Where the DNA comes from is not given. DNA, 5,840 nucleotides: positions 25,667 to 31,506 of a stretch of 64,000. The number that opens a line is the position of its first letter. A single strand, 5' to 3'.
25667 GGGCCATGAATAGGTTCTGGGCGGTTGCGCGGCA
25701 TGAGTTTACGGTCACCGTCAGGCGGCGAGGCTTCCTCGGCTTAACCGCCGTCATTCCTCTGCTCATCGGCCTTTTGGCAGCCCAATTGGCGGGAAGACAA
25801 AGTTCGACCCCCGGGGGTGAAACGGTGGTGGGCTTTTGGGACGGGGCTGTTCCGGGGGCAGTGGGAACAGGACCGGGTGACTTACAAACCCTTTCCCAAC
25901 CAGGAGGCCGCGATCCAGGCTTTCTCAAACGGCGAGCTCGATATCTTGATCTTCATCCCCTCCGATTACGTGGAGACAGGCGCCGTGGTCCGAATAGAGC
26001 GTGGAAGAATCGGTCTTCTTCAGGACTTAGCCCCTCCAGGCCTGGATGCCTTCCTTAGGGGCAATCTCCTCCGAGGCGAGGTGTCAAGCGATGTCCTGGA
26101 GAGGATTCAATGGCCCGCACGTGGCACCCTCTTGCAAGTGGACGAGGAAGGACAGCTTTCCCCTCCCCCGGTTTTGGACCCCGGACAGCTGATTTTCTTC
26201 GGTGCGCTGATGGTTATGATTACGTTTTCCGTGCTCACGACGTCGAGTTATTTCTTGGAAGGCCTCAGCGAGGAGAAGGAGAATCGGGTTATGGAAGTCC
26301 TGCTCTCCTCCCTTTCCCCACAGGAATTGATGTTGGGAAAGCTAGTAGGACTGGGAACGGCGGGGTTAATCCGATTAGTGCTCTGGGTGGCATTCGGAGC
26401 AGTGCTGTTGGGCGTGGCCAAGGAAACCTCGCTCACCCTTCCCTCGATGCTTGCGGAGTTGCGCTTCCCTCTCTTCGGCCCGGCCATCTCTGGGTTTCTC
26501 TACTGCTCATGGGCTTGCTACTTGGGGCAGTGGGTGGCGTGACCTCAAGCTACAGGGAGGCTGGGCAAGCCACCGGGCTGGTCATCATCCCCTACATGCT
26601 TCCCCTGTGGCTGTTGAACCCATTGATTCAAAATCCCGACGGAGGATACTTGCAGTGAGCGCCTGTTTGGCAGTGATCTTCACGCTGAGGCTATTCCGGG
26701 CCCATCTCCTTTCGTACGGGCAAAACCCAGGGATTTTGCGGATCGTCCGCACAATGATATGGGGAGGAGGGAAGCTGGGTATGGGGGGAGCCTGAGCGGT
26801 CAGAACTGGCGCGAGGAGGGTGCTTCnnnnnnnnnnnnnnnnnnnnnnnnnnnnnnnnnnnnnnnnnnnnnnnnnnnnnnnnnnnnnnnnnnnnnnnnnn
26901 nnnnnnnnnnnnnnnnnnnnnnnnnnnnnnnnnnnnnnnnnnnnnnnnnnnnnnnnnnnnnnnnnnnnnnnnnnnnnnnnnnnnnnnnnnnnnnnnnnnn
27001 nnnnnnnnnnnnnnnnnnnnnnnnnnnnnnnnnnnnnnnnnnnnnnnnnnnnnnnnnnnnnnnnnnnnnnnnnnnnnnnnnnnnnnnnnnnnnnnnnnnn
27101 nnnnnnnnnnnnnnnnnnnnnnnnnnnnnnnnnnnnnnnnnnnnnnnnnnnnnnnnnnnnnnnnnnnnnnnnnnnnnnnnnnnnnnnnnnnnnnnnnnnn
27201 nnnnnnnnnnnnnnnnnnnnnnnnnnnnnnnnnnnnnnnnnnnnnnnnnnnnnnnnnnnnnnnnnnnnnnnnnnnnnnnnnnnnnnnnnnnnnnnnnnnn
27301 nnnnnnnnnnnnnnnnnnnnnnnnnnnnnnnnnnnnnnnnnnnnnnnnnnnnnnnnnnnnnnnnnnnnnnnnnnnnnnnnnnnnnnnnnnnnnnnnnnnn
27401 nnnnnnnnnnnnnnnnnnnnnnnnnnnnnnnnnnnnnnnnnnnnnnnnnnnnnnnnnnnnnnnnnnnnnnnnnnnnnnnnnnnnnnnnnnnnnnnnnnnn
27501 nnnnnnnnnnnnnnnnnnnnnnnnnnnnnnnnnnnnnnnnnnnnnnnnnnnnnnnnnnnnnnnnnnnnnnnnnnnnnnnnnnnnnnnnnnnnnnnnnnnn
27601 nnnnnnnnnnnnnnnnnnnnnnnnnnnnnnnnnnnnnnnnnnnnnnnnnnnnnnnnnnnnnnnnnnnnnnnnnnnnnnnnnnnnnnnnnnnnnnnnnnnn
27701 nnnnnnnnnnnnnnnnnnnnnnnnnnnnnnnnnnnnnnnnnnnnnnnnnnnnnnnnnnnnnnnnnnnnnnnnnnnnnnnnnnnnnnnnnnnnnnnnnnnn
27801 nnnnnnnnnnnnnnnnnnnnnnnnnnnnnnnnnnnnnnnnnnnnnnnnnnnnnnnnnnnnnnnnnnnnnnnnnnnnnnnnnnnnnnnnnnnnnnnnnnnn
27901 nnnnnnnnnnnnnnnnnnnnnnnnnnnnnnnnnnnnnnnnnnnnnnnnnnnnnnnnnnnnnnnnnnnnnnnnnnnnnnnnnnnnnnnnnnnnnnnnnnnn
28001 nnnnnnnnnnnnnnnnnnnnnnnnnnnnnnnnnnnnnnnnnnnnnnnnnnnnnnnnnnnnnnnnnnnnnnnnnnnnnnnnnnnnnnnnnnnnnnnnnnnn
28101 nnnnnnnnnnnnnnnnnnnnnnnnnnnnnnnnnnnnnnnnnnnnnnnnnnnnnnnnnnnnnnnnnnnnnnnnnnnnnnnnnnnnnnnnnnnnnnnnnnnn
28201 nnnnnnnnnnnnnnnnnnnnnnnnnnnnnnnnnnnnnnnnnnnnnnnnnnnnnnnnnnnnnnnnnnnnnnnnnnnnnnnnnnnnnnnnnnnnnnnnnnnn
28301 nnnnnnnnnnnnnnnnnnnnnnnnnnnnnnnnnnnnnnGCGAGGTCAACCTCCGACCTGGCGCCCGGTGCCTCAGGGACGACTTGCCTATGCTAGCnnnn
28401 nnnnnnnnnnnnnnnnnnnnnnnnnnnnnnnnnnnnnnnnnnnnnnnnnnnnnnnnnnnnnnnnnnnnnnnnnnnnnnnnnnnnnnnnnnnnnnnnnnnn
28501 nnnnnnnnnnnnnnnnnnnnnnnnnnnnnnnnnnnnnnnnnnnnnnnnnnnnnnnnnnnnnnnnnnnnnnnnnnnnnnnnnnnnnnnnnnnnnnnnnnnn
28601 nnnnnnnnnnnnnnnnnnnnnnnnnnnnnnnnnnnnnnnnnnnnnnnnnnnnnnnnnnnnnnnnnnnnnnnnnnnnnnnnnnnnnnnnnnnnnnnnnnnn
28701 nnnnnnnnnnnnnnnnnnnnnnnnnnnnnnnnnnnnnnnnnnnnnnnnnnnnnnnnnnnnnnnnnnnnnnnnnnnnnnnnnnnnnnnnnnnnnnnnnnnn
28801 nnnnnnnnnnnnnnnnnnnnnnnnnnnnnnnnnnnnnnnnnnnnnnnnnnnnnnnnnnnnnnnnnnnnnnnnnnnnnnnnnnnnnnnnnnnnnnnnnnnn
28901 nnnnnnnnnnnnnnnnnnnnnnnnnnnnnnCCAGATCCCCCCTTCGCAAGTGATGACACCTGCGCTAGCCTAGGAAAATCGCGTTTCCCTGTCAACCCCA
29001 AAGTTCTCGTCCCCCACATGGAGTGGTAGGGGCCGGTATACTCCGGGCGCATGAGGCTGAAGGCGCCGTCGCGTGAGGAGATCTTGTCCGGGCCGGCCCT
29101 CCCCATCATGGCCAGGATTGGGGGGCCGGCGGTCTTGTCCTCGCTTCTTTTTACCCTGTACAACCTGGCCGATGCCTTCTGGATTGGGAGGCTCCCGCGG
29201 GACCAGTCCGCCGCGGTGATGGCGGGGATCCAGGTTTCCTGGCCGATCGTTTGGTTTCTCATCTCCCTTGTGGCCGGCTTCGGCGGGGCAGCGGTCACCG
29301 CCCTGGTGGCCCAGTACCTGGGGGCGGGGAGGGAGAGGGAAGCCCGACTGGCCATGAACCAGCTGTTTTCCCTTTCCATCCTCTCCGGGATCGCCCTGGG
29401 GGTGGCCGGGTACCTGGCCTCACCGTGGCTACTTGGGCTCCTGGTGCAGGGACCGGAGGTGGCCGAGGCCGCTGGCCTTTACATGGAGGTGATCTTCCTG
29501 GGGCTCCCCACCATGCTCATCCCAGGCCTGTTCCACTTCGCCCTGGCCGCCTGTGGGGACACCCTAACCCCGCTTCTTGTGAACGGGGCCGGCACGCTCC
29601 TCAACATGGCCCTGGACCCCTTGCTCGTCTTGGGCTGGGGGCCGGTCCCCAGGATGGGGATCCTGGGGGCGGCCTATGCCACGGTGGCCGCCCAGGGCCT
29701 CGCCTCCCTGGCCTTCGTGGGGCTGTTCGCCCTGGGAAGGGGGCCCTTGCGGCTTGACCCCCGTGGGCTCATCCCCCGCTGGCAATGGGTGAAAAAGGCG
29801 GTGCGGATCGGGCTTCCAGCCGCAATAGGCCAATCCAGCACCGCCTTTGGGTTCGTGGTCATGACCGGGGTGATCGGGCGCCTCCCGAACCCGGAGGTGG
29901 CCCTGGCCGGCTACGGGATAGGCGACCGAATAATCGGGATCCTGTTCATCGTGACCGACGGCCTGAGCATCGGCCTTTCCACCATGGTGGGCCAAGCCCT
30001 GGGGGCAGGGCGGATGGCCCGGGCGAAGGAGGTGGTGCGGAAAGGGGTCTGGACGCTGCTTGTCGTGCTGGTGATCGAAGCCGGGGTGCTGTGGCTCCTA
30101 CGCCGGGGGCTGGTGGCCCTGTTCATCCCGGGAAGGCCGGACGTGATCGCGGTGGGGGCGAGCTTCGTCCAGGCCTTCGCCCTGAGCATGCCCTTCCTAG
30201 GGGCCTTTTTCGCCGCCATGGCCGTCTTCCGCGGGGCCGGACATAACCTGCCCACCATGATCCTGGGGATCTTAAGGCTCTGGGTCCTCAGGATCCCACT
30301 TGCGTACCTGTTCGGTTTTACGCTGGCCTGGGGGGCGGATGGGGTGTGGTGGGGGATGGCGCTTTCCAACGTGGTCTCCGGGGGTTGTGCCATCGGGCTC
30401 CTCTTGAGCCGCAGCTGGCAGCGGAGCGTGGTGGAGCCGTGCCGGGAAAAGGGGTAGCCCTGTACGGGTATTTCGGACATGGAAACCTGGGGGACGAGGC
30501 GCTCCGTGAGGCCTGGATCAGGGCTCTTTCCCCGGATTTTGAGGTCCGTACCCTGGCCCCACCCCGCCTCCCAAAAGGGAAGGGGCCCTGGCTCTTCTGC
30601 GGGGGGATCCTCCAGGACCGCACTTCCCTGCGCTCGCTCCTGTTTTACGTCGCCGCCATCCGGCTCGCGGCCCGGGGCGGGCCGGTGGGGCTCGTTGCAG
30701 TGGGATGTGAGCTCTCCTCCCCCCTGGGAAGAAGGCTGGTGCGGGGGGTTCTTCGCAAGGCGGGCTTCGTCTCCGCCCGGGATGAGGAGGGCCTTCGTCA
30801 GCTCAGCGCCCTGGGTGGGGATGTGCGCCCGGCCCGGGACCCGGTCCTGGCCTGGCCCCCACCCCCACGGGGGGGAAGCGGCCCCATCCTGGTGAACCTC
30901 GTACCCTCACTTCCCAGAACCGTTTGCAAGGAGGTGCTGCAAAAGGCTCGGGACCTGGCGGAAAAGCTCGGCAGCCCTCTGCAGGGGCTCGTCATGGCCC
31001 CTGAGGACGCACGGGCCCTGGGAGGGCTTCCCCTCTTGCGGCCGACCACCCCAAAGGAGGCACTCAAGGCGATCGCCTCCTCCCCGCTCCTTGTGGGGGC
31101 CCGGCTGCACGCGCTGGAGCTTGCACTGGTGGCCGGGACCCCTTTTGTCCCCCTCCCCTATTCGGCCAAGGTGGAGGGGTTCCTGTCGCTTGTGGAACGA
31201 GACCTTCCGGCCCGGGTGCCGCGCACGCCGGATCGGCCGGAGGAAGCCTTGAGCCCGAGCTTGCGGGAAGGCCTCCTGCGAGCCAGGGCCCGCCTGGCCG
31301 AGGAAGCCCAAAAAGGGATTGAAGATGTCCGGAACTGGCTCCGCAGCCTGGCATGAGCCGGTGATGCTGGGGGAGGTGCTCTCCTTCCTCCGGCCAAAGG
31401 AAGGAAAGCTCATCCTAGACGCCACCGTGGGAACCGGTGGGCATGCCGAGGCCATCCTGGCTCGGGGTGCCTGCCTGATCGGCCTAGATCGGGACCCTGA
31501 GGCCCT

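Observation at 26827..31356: SLH-domain anchor, outer-membrane protein, MATE transporter and CsaB pyruvyltransferase form an envelope-tethering cluster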

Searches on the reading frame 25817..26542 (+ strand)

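Call 3: search_protein_families(library=pfam, proteins=[window:25817-26542:+], max_evalue=0.1)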
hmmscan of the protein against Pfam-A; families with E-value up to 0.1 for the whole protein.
window:25817-26542:+ (241 aa): 3 families
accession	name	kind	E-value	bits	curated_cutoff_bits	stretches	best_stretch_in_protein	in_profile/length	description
PF12698.13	ABC2_membrane_3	-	7.5e-15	55.3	31.6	1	23-227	61-247/347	ABC-2 family transporter protein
PF00496.27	SBP_bac_5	-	0.0074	15.9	32.4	1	19-54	149-184/368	Bacterial extracellular solute-binding proteins, family 5 Middle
PF12974.12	Phosphonate-bd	-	0.0086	15.9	27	1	20-53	30-63/242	ABC transporter, phosphonate, periplasmic substrate-binding protein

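Call 4: search_protein_families(library=ncbifam, proteins=[window:25817-26542:+], max_evalue=0.1)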
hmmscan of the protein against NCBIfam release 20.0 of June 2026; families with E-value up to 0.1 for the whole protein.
window:25817-26542:+ (241 aa): 1 family
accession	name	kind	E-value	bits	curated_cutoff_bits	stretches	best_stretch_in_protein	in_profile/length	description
NF038293.1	permease_SagH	equivalog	0.073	11.9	450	0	133-197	183-248/370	SagH family ABC transporter permease subunit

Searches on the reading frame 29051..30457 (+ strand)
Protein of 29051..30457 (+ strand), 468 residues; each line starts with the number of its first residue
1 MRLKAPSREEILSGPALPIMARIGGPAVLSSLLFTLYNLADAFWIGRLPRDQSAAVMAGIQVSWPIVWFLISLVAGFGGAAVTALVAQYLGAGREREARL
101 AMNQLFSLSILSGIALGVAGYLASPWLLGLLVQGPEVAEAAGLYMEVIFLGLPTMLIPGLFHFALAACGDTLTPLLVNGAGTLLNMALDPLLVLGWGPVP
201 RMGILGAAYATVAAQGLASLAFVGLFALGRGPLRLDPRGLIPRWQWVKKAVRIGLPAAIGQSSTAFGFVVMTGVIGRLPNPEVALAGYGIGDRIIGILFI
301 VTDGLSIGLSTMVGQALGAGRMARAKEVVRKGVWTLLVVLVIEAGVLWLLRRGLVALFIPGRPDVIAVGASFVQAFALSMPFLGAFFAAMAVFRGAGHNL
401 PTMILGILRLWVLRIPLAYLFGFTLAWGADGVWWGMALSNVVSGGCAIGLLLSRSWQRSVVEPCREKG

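Call 3: search_protein_families(library=pfam, proteins=[window:29051-30457:+], max_evalue=0.1)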
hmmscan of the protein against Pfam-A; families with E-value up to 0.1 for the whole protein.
window:29051-30457:+ (468 aa): 1 family
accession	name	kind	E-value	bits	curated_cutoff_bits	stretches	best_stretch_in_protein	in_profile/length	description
PF01554.23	MatE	-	9.3e-59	198.2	24.9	2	26-191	1-161/161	MatE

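Call 4: search_protein_families(library=ncbifam, proteins=[window:29051-30457:+], max_evalue=0.1)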
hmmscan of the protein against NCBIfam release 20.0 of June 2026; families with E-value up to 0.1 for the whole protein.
window:29051-30457:+ (468 aa): 9 families
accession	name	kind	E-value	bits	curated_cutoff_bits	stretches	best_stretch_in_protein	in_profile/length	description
NF041801.1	MATE_SolL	equivalog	1.2e-67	228.7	780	1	8-461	10-456/458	solanimycin export family MATE transporter SolL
TIGR00797.1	matE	subfamily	3.7e-66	223.7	147.4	1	26-433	1-396/396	MATE family efflux transporter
NF001214.0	PRK00187.1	equivalog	3e-30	105.6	449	1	17-457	9-444/464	NorM family multidrug efflux MATE transporter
NF007562.1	PRK10189.1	equivalog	3.9e-20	72.1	465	1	43-448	52-454/470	EmmdR/YeeO family multidrug/toxin efflux MATE transporter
NF007130.1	PRK09575.1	equivalog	6e-19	68.6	445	1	25-443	13-419/435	MATE family efflux transporter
NF000131.1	MATE_multi_MepA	equivalog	1.7e-14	53.9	850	1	15-442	13-425/451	multidrug efflux MATE transporter MepA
NF045578.1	export_MbnM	equivalog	2.7e-08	33.3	285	1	73-252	49-217/410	methanobactin export MATE transporter MbnM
NF052396.1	MATE_WgkD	equivalog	4.3e-06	26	510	1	26-373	11-346/428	tryglysin-associated MATE efflux transporter WgkD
NF000263.1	MATE_multi_NorM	equivalog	8.4e-06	25.4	950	1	79-441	74-435/459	multidrug efflux MATE transporter NorM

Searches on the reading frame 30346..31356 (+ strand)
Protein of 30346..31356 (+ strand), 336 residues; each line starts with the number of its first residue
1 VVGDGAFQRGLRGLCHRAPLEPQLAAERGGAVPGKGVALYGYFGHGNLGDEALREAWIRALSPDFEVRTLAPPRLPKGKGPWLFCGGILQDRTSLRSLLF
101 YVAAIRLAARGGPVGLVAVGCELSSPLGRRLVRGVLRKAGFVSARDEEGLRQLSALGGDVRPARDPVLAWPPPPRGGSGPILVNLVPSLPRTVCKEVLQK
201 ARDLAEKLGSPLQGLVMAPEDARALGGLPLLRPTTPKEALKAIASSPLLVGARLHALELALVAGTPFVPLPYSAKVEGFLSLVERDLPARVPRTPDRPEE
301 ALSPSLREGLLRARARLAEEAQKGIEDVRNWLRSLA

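Call 3: search_protein_families(library=pfam, proteins=[window:30346-31356:+], max_evalue=0.1)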
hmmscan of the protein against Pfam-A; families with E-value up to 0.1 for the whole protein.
window:30346-31356:+ (336 aa): 1 family
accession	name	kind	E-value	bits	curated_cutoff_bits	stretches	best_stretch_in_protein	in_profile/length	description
PF04230.19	PS_pyruv_trans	-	1.9e-17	64.5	25.3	1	47-273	1-279/280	Polysaccharide pyruvyl transferase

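Call 4: search_protein_families(library=ncbifam, proteins=[window:30346-31356:+], max_evalue=0.1)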
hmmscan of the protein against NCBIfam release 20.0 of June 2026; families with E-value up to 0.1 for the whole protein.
window:30346-31356:+ (336 aa): 1 family
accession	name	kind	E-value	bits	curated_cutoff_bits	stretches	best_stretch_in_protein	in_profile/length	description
TIGR03609.1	S_layer_CsaB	equivalog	2.1e-34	119.2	213.1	2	86-284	74-290/301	polysaccharide pyruvyl transferase CsaB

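Call 48: find_related_loci(query=window:30439-31356:+, collection=metagenome_contigs, flank=8000)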
Query window:30439-31356:+ (305 aa) in metagenome_contigs; peptide patterns used: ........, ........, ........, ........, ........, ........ (x = any residue, [..] = any of these).
461 stretches matched a pattern; 9 encode a relative of the query (tblastn E <= 1e-3); 9 distinct loci.
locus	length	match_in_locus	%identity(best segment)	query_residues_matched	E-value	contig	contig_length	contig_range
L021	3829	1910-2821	83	1-304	3e-164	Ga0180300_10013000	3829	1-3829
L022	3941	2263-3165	60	1-301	2e-107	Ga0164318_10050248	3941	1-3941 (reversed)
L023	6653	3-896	58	8-305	1e-104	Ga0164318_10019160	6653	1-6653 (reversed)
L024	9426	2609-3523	58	4-305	3e-102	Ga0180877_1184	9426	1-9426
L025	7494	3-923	58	5-305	5e-102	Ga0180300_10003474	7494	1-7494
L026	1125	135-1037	56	8-305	5e-91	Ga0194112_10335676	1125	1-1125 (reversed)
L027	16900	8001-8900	47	8-304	1e-76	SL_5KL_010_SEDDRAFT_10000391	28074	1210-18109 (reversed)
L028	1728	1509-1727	74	1-74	2e-27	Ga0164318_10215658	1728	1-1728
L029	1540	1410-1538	65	4-46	1e-14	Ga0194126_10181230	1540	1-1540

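Call 65: search_solved_structures(query=window:30439-31356:+, max_evalue=0.01, show_alignments=1)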
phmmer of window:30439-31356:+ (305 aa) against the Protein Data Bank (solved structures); distinct sequences matched with E-value up to 0.01: 0.

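Call 79: search_protein_families(library=pfam, proteins=[L024:183-863:+, L024:860-1504:+, L024:1497-2618:+, L027:6961-7902:+, L027:7153-8121:-, L027:6167-7045:-, L027:5082-6170:-, L027:3880-5061:+], max_evalue=0.0001)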
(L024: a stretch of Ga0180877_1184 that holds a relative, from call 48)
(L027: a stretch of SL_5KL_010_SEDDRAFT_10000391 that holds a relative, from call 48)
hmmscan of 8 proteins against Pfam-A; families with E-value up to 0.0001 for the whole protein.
L024:183-863:+ (226 aa): 1 family
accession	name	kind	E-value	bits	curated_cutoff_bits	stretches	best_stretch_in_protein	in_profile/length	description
PF04298.18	Zn_peptidase_2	-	4.5e-81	272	27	1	10-222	2-217/218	Putative neutral zinc metallopeptidase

L024:860-1504:+ (214 aa): 3 families
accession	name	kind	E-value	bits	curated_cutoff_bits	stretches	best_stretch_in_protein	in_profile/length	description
PF00834.25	Ribul_P_3_epim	-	1.7e-72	243.4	21.1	1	2-196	1-198/198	Ribulose-phosphate 3 epimerase family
PF00215.30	OMPdecase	-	3.1e-06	27.7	27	1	150-207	165-220/221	Orotidine 5'-phosphate decarboxylase / HUMPS family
PF02581.23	TMP-TENI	-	1.7e-05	24.7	27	1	85-195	75-180/180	Thiamine monophosphate synthase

L024:1497-2618:+ (373 aa): 3 families
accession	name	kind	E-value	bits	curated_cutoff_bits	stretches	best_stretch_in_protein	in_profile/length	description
PF01872.23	RibD_C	-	1.1e-62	211.8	24.1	1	146-354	1-197/197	RibD C-terminal domain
PF00383.29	dCMP_cyt_deam_1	-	1.4e-18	67.1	25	1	2-98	4-101/102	Cytidine and deoxycytidylate deaminase zinc-binding region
PF14437.12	MafB19-deam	-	1e-08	35.6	27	1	2-104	3-106/142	MafB19-like deaminase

L027:6961-7902:+ (313 aa): 3 families
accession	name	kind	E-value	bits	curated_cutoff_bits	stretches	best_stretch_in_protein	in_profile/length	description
PF00702.32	Hydrolase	-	2.8e-29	103.3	26.4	1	75-276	2-191/191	haloacid dehalogenase-like hydrolase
PF13419.12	HAD_2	-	7e-20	72.3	23.8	1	178-279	75-175/178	Haloacid dehalogenase-like hydrolase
PF13242.12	Hydrolase_like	-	7.6e-11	42.2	22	1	238-305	3-74/75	HAD-hyrolase-like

L027:7153-8121:- (322 aa): 0 families

L027:6167-7045:- (292 aa): 4 families
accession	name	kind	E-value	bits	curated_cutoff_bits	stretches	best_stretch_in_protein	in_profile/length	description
PF02629.25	CoA_binding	-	5.2e-29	101.3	22.3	1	12-102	4-97/97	CoA binding domain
PF00549.24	Ligase_CoA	-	4.3e-24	85.5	24.5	1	154-272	1-125/128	CoA-ligase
PF13607.11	Succ_CoA_lig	-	1.1e-07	32.2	27.4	1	148-285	1-133/138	Succinyl-CoA ligase like flavodoxin domain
PF13380.12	CoA_binding_2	-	3.8e-05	24.6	22.8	1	26-131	18-114/116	CoA binding domain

L027:5082-6170:- (362 aa): 3 families
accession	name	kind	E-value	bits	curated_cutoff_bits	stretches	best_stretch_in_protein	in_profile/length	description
PF06071.19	YchF-GTPase_C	-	1e-27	96.5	27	1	279-359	1-81/84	Protein of unknown function (DUF933)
PF01926.29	MMR_HSR1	-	4.9e-20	72.2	21.9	1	5-109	2-86/113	50S ribosome-binding GTPase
PF02421.24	FeoB_N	-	2.3e-06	27.7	27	1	5-45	3-43/156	Ferrous iron transport protein B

L027:3880-5061:+ (393 aa): 1 family
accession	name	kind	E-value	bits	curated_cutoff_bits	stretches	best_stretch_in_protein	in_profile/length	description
PF04165.18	DUF401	-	3.9e-35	122.4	24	1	61-387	60-386/393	Protein of unknown function (DUF401)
